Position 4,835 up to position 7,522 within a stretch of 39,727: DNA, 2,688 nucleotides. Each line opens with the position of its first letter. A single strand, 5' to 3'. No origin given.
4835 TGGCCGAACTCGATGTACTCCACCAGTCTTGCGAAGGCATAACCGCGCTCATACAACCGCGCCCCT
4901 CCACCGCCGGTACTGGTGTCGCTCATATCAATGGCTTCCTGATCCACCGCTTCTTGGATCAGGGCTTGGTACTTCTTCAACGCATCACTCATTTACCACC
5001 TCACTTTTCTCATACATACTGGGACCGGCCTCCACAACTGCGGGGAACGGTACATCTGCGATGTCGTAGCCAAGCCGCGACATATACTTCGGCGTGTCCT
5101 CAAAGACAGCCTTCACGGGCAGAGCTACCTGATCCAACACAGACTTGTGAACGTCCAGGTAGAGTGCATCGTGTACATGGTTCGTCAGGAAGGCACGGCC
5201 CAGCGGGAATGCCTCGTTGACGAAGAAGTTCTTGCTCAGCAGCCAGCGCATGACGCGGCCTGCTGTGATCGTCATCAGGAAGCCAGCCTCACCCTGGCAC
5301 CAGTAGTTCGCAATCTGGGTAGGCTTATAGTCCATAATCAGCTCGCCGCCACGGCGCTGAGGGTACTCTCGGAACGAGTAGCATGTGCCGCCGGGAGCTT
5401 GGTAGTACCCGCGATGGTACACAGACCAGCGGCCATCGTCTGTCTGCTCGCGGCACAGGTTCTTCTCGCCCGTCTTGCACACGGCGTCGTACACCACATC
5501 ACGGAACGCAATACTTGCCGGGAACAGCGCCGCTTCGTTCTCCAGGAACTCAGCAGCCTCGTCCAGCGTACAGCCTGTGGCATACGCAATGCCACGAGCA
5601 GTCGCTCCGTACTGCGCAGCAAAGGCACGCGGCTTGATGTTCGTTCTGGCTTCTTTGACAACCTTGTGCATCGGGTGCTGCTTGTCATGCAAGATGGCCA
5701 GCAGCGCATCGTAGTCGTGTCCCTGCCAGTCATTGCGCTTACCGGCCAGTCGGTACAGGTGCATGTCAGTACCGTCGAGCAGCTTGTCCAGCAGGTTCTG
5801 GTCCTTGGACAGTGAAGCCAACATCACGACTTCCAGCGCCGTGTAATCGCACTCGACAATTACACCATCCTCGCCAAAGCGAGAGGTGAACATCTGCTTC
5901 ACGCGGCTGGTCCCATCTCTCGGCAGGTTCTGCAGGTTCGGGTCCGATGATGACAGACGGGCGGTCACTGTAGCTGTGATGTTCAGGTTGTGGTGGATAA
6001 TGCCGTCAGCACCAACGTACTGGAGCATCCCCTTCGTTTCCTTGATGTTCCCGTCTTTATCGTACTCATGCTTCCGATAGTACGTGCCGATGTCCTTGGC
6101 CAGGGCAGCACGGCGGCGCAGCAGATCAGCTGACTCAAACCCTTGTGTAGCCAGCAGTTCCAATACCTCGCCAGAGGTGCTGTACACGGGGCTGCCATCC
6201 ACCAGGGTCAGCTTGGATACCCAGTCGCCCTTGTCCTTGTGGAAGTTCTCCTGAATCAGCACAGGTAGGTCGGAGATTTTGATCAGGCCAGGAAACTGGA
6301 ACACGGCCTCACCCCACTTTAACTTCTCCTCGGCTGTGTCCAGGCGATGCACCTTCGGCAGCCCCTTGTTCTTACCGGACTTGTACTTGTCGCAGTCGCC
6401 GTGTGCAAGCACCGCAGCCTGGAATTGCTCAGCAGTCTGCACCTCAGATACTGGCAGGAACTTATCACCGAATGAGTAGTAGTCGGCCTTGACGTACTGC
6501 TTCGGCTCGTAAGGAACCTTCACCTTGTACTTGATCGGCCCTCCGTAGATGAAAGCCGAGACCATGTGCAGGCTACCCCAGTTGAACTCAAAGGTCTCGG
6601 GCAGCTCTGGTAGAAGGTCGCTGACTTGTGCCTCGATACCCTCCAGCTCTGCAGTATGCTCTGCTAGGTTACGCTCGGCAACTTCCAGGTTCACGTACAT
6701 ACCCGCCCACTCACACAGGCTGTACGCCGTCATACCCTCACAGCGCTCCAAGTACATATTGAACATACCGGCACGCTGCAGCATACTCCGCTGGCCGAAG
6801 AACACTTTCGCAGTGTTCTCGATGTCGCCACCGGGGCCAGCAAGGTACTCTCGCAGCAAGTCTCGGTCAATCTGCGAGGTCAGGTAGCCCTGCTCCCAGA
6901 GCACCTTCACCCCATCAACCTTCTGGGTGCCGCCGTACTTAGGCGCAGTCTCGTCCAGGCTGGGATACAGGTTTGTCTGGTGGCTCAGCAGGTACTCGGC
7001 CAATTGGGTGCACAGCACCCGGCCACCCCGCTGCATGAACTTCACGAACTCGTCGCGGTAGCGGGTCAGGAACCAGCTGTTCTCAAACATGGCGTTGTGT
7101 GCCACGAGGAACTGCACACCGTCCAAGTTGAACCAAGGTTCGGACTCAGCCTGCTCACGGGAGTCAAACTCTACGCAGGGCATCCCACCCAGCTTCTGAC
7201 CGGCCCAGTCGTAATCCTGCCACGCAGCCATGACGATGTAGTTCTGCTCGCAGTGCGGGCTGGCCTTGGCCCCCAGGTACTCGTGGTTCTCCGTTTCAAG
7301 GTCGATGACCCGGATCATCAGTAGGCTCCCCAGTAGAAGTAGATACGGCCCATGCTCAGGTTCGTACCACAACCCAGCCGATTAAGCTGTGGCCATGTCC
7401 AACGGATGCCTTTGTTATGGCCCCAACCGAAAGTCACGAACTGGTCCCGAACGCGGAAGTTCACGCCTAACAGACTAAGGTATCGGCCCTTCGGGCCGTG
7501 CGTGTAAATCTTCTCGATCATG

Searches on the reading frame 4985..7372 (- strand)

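Call 53: search_protein_families(library=pfam, proteins=[window:4985-7372:-], max_evalue=0.001)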
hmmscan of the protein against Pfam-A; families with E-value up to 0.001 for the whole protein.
window:4985-7372:- (795 aa): 1 family
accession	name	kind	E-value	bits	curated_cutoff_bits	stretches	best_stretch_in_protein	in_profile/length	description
PF00476.26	DNA_pol_A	-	3.2e-29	102.5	34.3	1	397-785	58-378/381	DNA polymerase family A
